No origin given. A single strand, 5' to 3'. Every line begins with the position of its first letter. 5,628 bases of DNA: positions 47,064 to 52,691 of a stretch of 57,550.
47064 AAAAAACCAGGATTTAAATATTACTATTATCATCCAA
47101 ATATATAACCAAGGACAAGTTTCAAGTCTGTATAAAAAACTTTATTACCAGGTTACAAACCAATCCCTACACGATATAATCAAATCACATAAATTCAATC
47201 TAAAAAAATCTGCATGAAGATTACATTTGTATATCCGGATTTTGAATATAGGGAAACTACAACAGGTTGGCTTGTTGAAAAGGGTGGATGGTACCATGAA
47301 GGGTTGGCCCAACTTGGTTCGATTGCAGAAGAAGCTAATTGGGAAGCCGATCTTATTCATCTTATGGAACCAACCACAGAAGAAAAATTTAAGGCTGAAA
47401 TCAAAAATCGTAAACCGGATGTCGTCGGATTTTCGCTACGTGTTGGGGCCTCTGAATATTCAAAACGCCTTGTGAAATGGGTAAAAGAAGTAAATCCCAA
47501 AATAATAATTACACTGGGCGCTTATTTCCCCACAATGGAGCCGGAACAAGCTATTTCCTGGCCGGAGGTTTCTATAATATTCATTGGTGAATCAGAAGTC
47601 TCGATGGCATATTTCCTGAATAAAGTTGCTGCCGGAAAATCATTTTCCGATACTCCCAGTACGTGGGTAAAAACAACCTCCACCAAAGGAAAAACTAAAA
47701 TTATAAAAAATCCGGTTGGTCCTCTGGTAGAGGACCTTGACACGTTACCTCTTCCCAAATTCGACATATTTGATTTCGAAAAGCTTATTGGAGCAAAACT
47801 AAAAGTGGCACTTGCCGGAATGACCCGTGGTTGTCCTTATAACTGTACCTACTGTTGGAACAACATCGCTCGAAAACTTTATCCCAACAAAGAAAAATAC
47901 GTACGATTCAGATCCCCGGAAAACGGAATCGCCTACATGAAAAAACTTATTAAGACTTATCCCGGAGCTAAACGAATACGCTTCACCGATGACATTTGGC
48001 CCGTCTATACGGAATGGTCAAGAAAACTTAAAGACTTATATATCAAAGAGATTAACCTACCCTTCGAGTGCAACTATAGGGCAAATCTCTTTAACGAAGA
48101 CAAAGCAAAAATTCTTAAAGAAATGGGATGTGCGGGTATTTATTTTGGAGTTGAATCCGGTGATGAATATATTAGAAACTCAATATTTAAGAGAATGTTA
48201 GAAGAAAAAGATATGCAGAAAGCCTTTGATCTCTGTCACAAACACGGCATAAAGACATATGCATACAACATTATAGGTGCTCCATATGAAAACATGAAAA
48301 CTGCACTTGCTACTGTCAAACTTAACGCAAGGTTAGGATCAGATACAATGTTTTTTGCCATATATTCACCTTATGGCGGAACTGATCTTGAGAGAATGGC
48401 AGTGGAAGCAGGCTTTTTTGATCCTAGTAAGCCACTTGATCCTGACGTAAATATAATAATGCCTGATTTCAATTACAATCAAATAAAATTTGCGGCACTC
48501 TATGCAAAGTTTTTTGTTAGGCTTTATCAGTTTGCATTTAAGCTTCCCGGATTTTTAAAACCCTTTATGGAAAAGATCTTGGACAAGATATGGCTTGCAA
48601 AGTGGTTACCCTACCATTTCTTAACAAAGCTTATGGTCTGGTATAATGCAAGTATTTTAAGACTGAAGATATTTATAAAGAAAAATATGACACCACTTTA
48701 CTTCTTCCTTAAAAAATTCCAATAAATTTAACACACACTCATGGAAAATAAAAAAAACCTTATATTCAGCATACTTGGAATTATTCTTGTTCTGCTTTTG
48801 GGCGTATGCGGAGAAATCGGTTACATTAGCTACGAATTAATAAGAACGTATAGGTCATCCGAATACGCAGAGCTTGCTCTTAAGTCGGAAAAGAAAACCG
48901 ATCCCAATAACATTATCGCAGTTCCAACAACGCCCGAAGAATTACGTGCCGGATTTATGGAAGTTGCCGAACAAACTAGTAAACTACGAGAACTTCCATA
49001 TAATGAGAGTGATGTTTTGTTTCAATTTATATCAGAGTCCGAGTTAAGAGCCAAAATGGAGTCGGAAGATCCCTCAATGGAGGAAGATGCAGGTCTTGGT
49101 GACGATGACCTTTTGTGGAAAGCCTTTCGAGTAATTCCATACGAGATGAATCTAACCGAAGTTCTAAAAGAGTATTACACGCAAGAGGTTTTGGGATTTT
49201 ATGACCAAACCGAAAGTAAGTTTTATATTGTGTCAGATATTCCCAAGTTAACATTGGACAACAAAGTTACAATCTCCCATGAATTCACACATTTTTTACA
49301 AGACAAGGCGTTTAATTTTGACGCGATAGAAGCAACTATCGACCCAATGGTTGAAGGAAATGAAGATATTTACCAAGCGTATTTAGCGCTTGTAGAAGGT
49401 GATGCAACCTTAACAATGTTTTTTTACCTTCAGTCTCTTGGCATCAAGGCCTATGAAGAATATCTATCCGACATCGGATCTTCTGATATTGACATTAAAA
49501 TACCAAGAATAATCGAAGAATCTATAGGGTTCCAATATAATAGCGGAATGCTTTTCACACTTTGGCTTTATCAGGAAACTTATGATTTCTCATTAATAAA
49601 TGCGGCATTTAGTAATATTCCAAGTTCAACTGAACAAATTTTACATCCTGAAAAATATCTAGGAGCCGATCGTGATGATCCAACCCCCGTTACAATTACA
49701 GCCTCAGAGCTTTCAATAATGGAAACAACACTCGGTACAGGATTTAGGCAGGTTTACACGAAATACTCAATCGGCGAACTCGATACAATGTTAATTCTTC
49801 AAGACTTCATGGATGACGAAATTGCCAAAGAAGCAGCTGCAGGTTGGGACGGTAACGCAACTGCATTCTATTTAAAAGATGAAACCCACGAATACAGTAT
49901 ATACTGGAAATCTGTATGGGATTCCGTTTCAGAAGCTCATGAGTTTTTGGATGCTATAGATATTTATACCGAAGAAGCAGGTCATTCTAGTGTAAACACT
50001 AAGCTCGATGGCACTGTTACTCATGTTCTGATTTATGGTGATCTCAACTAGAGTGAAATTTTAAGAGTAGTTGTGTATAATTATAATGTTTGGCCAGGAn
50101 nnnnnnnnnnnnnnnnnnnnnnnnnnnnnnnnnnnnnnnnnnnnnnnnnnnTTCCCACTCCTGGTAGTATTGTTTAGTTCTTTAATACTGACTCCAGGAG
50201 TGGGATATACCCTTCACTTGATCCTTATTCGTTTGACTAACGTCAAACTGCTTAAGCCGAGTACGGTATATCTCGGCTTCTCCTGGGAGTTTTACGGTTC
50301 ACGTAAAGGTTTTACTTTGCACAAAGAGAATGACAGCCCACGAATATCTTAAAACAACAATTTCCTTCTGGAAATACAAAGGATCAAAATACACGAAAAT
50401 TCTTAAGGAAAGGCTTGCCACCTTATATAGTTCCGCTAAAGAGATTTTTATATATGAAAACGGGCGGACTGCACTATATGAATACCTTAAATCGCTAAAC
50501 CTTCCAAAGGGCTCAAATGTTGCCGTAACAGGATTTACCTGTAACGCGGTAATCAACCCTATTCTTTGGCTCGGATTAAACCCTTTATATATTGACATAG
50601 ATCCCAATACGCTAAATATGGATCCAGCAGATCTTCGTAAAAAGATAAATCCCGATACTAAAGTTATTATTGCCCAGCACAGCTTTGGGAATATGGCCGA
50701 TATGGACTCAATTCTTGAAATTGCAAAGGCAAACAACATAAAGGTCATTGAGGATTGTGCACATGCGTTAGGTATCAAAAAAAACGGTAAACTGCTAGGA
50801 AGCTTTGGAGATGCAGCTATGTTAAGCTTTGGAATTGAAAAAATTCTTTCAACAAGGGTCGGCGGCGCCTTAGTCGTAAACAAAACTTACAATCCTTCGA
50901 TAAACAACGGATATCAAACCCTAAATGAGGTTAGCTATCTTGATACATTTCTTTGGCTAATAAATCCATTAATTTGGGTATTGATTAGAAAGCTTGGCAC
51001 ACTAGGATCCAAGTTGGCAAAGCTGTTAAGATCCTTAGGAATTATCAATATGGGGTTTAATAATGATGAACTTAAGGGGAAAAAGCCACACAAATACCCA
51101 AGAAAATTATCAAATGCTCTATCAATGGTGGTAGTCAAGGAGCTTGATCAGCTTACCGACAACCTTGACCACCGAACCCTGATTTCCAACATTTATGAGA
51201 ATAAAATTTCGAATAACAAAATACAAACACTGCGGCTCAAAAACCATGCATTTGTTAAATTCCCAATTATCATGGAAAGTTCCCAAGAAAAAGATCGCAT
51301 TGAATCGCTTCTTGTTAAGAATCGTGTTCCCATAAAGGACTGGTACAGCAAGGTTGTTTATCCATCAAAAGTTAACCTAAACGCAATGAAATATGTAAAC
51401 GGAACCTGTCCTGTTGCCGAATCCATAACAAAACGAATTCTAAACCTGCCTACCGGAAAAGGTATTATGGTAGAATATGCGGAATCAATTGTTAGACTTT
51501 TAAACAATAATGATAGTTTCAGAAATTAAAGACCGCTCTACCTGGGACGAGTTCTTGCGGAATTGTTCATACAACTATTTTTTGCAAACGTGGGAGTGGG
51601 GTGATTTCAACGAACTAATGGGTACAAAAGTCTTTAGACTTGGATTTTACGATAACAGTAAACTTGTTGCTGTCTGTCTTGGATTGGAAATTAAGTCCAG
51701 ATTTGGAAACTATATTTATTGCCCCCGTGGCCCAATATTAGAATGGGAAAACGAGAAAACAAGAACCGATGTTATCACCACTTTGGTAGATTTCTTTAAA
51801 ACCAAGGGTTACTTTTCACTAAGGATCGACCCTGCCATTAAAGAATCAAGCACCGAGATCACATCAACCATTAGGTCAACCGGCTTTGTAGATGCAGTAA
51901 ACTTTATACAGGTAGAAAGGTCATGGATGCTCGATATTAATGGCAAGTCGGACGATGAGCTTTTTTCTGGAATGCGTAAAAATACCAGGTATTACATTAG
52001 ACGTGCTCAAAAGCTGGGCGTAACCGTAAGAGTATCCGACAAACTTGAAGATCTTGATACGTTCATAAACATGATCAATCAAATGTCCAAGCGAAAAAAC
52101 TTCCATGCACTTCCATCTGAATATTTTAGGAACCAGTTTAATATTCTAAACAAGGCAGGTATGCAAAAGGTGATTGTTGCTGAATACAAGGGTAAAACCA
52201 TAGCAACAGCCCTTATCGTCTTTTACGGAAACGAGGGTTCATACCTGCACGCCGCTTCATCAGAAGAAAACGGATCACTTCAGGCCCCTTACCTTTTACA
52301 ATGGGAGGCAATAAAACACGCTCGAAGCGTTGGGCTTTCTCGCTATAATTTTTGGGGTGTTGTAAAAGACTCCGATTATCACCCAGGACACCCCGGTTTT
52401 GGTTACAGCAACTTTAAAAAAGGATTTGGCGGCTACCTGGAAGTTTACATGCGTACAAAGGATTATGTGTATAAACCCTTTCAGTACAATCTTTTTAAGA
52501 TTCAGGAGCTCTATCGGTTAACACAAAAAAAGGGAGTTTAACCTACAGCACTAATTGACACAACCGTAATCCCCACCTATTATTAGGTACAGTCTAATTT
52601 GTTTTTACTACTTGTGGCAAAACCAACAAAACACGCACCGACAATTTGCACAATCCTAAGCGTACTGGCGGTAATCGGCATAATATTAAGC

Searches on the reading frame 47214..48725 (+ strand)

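Call 59: search_protein_families(library=pfam, proteins=[window:47214-48725:+], max_evalue=0.00001)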
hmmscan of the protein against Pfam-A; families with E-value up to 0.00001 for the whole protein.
window:47214-48725:+ (503 aa): 2 families
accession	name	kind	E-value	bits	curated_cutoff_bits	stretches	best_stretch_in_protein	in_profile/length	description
PF04055.27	Radical_SAM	-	3.6e-20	73.2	29.5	1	203-369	3-164/166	Radical SAM superfamily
PF02310.24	B12-binding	-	2.3e-12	47.2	32.1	1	28-131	14-117/121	B12 binding domain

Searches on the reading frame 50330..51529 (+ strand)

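Call 59: search_protein_families(library=pfam, proteins=[window:50330-51529:+], max_evalue=0.00001)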
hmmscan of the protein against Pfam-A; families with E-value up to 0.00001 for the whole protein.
window:50330-51529:+ (399 aa): 1 family
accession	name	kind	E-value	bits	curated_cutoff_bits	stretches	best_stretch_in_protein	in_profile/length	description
PF01041.23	DegT_DnrJ_EryC1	-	5.7e-55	187.4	19.8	2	20-184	24-187/360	DegT/DnrJ/EryC1/StrS aminotransferase family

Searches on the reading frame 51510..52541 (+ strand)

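Call 59: search_protein_families(library=pfam, proteins=[window:51510-52541:+], max_evalue=0.00001)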
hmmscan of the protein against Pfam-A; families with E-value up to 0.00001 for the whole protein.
window:51510-52541:+ (343 aa): 2 families
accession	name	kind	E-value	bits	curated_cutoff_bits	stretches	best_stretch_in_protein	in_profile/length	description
PF02388.22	FemAB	-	5.7e-49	167.5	24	2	10-213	4-227/406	FemAB family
PF13480.13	Acetyltransf_6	-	5e-16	59.6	22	1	155-287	3-138/143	Acetyltransferase (GNAT) domain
